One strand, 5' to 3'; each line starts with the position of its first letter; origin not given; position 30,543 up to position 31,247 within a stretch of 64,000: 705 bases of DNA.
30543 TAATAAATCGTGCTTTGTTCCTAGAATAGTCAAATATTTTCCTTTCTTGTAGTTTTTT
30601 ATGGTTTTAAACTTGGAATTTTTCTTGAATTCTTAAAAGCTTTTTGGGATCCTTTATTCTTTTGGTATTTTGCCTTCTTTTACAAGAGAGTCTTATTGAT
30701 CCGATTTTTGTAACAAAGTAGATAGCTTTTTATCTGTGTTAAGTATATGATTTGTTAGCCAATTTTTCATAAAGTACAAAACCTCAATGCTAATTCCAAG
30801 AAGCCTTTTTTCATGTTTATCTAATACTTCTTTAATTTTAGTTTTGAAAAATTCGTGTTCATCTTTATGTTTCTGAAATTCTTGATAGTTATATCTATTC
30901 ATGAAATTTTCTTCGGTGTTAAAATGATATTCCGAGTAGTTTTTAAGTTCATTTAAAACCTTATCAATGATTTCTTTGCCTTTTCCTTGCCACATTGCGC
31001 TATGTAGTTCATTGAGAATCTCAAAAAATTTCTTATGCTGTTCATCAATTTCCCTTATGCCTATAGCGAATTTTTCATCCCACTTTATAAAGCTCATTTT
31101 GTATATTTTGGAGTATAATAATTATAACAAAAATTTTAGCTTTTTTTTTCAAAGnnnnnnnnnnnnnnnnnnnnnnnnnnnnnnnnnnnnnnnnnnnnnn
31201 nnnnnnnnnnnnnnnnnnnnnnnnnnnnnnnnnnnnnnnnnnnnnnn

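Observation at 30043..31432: Diverged tandem duplication spanning rodA-3'/hemerythrin/dedA-5' that generated a hemerythrin pseudogene and a truncated dedA copy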

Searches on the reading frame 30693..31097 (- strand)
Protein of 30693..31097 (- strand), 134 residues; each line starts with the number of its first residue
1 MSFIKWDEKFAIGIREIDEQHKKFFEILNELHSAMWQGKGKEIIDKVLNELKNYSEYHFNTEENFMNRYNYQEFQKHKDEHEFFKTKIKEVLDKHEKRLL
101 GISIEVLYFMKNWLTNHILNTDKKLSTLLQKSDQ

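Call 9: find_encoding_contigs(protein=window:30693-31097:-, flank=6000, max_places=10)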
Protein window:30693-31097:- (134 aa): no gene with exactly this product is on record in the collection.
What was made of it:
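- Tried and rejected: An exact-sequence look-up of the intact hemerythrin found no contig on record (call 9).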

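Call 10: search_protein_families(library=pfam, proteins=[window:30693-31097:-])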
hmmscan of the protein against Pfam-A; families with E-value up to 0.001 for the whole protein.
window:30693-31097:- (134 aa): 1 family
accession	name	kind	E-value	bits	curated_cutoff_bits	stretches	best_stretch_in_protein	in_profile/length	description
PF01814.28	Hemerythrin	-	3.3e-15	57.1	25.3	1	13-127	2-125/127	Hemerythrin HHE cation binding domain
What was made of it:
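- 30693..31097 (-): Intact bacteriohemerythrin gene, 134 aa. PF01814, 3.3e-15 (call 10).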

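Call 17: find_homologous_proteins(query=window:30693-31097:-, max_evalue=1e-10)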
Query window:30693-31097:- (134 aa): 83 proteins with E <= 1e-10 among 111 candidates.
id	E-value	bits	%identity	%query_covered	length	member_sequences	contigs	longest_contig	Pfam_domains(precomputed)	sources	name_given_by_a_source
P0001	1.5e-81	289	100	100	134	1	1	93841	PF01814.29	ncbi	ncbi:MAG: bacteriohemerythrin [Candidatus Hydrothermales bacterium]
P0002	3.9e-55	203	70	100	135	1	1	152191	PF01814.29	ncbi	ncbi:MAG: bacteriohemerythrin [Candidatus Hydrothermales bacterium]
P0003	7.1e-28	115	41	96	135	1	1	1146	PF01814.29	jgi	jgi:hemerythrin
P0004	7.8e-21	92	36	94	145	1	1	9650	PF01814.29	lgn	-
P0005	1.8e-20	91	37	94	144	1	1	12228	PF01814.29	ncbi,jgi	jgi:hemerythrin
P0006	1.9e-20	91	37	94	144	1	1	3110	PF01814.29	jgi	jgi:hemerythrin-like metal-binding protein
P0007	2.4e-20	91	38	93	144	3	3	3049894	PF01814.29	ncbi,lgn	-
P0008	5.2e-20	90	38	93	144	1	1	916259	PF01814.29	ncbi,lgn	ncbi:hypothetical protein MASR1M60_25170 [Rhodocyclaceae bacterium]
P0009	5.3e-20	90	36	94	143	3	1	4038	PF01814.29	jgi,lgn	jgi:hemerythrin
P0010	6.5e-20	89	35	93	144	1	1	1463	PF01814.29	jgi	jgi:hemerythrin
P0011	1.1e-19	89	36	93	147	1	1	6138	PF01814.29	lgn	-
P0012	1.2e-19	89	37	94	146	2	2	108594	PF01814.29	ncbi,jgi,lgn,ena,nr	ncbi:MAG: bacteriohemerythrin [Proteobacteria bacterium]|nr:bacteriohemerythrin [Pseudomonadota bact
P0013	1.3e-19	88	40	94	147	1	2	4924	PF01814.29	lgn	-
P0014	1.4e-19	88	36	94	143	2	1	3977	PF01814.29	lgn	-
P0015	1.5e-19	88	35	94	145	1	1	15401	PF01814.29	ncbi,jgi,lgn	-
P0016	1.5e-19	88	35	96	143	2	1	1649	PF01814.29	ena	-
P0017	1.7e-19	88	34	94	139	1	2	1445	PF01814.29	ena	-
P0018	2.1e-19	88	35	96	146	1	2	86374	PF01814.29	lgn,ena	-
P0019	2.4e-19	88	38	96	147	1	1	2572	PF01814.29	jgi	-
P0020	3.5e-19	87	35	90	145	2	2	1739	PF01814.29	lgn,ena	-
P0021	3.5e-19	87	36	94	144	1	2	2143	PF01814.29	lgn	-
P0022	4.5e-19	87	37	94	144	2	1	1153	PF01814.29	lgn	-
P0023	4.5e-19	87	36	93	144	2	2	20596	PF01814.29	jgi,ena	-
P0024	5.2e-19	86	36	94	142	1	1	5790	PF01814.29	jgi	jgi:hemerythrin-like metal-binding protein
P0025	5.4e-19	86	37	94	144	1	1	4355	PF01814.29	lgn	-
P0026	6.7e-19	86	34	94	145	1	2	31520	PF01814.29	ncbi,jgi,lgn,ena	ncbi:MAG: bacteriohemerythrin [Hydrogenophilaceae bacterium]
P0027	1.0e-18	86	34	96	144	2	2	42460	PF01814.29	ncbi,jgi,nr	ncbi:MAG: hemerythrin family protein [Alphaproteobacteria bacterium]|jgi:hemerythrin|nr:hemerythrin 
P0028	1.3e-18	85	38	90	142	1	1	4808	PF01814.29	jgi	jgi:hemerythrin-like metal-binding protein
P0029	1.3e-18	85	36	94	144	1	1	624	PF01814.29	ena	-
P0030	1.4e-18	85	35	95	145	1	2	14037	PF01814.29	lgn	-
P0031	1.4e-18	85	37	96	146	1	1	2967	PF01814.29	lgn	-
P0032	1.5e-18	85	34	94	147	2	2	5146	PF01814.29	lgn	-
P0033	1.5e-18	85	35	94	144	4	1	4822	PF01814.29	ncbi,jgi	jgi:hemerythrin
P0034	2.0e-18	85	36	93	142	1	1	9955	PF01814.29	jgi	-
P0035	2.4e-18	84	37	93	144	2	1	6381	PF01814.29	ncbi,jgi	-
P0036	2.4e-18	84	37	98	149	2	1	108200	PF01814.29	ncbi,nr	ncbi:MAG: hemerythrin family protein [Magnetococcales bacterium]|nr:hemerythrin family protein [Magn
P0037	2.6e-18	84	35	94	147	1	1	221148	PF01814.29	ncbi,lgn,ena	-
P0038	2.8e-18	84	35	93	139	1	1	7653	PF01814.29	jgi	jgi:hemerythrin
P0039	2.9e-18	84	36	93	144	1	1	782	PF01814.29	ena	-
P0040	2.9e-18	84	36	96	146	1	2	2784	PF01814.29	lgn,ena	-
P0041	3.7e-18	84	35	96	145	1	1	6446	PF01814.29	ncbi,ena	-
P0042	3.8e-18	84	35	93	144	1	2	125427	PF01814.29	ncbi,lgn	-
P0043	4.1e-18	84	35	94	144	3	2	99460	PF01814.29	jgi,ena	-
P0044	4.8e-18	83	34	94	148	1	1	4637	PF01814.29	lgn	-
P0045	6.5e-18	83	35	96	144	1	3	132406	PF01814.29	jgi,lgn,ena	-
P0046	6.6e-18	83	35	95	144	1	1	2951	PF01814.29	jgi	jgi:hemerythrin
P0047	7.0e-18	83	36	96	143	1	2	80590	PF01814.29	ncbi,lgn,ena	ncbi:MAG: bacteriohemerythrin [Gallionellaceae bacterium]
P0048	7.3e-18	83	35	96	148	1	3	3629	PF01814.29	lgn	-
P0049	8.0e-18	83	35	94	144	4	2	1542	PF01814.29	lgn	-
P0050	8.2e-18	83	35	94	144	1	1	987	PF01814.29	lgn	-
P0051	1.0e-17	82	35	96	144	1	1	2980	PF01814.29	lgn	-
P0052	1.0e-17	82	34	94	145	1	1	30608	PF01814.29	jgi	jgi:hemerythrin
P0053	1.2e-17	82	35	94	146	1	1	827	PF01814.29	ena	-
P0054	1.2e-17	82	35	94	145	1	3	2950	PF01814.29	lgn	-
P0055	1.3e-17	82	38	93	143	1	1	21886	PF01814.29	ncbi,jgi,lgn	-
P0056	1.4e-17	82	34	94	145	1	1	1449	PF01814.29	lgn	-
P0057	2.0e-17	81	35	93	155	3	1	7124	PF01814.29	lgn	-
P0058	2.2e-17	81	34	94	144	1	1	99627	PF01814.29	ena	-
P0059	2.3e-17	81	34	96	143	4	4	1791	PF01814.29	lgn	-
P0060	2.3e-17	81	33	96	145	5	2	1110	PF01814.29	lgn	-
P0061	2.6e-17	81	35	94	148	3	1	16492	PF01814.29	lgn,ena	-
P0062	2.8e-17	81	35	93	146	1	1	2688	PF01814.29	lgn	-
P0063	3.4e-17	81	38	93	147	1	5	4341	PF01814.29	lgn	-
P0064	4.0e-17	80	35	94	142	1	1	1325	PF01814.29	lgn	-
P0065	4.6e-17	80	33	95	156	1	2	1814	PF01814.29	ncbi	-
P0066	4.8e-17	80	35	96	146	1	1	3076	PF01814.29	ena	-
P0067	4.9e-17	80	34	94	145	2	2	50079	PF01814.29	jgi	jgi:hemerythrin-like metal-binding protein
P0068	5.9e-17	80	34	96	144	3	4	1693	PF01814.29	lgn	-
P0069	6.1e-17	80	34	94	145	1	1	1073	PF01814.29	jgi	-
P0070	1.2e-16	79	34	95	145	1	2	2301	PF01814.29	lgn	-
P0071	1.5e-16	79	34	93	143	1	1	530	PF01814.29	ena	-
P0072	1.8e-16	78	33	96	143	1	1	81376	PF01814.29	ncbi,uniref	ncbi:bacteriohemerythrin [Magnetovibrio sp. PR-2]|uniref:bacteriohemerythrin n=1 Tax=Magnetovibrio s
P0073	2.0e-16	78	35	91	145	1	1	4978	PF01814.29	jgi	jgi:hemerythrin-like metal-binding protein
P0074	2.4e-16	78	34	96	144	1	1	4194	PF01814.29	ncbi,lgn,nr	ncbi:MAG: bacteriohemerythrin [Gallionellaceae bacterium]|nr:bacteriohemerythrin [Gallionellaceae ba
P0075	2.5e-16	78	33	96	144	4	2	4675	PF01814.29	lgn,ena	-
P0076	3.0e-16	78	33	94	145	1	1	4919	PF01814.29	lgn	-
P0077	3.0e-16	77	35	95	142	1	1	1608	PF01814.29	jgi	jgi:hemerythrin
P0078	3.5e-16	77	34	94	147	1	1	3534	PF01814.29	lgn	-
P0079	4.1e-16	77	38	96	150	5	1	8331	PF01814.29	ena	-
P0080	5.1e-16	77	35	95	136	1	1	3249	PF01814.29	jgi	jgi:hemerythrin-like metal-binding protein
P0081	7.0e-16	76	33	93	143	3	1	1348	PF01814.29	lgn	-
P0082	1.4e-15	75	32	94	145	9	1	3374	PF01814.29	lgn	-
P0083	2.6e-15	74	35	99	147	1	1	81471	PF01814.29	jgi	jgi:hemerythrin-like metal-binding protein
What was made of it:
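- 30693..31097 (-): 100% identical to an NCBI protein named 'MAG: bacteriohemerythrin [Candidatus Hydrothermales bacterium]' (call 17).
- On Head-to-tail tandem duplication: No read data are available, and the source is a MAG (call 17).
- The source is a metagenome-assembled genome (call 17), and read-level data could not be examined.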

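Call 27: find_related_loci(query=A2, collection=metagenome_contigs, flank=4000)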
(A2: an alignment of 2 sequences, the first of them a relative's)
Query A2 (134 aa) in metagenome_contigs; peptide patterns used: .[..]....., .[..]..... (x = any residue, [..] = any of these).
386 stretches matched a pattern; 99 encode a relative of the query (tblastn E <= 1e-3); the best 80 are kept; 80 distinct loci.
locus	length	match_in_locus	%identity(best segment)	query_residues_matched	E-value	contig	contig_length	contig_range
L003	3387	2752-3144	46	1-131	3e-34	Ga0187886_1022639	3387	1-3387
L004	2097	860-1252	40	1-131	6e-34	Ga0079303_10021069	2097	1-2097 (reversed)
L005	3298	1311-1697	43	1-129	1e-33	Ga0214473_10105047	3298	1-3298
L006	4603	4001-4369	42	1-123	8e-33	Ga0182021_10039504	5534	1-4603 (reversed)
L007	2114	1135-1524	43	1-130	5e-33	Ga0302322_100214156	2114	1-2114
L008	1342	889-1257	42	1-123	2e-33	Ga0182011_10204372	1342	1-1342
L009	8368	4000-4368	44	1-123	2e-32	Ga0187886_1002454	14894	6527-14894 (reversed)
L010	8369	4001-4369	42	1-123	2e-32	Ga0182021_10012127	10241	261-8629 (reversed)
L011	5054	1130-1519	43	1-130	1e-32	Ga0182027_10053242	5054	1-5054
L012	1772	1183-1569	44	4-129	2e-32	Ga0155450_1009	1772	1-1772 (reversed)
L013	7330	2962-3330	46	1-123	3e-32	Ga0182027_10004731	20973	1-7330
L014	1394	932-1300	42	1-123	6e-32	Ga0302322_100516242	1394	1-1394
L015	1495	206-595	42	1-129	4e-32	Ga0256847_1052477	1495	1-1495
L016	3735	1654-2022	43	1-123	1e-31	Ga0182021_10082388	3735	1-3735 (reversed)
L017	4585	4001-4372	42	1-124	6e-32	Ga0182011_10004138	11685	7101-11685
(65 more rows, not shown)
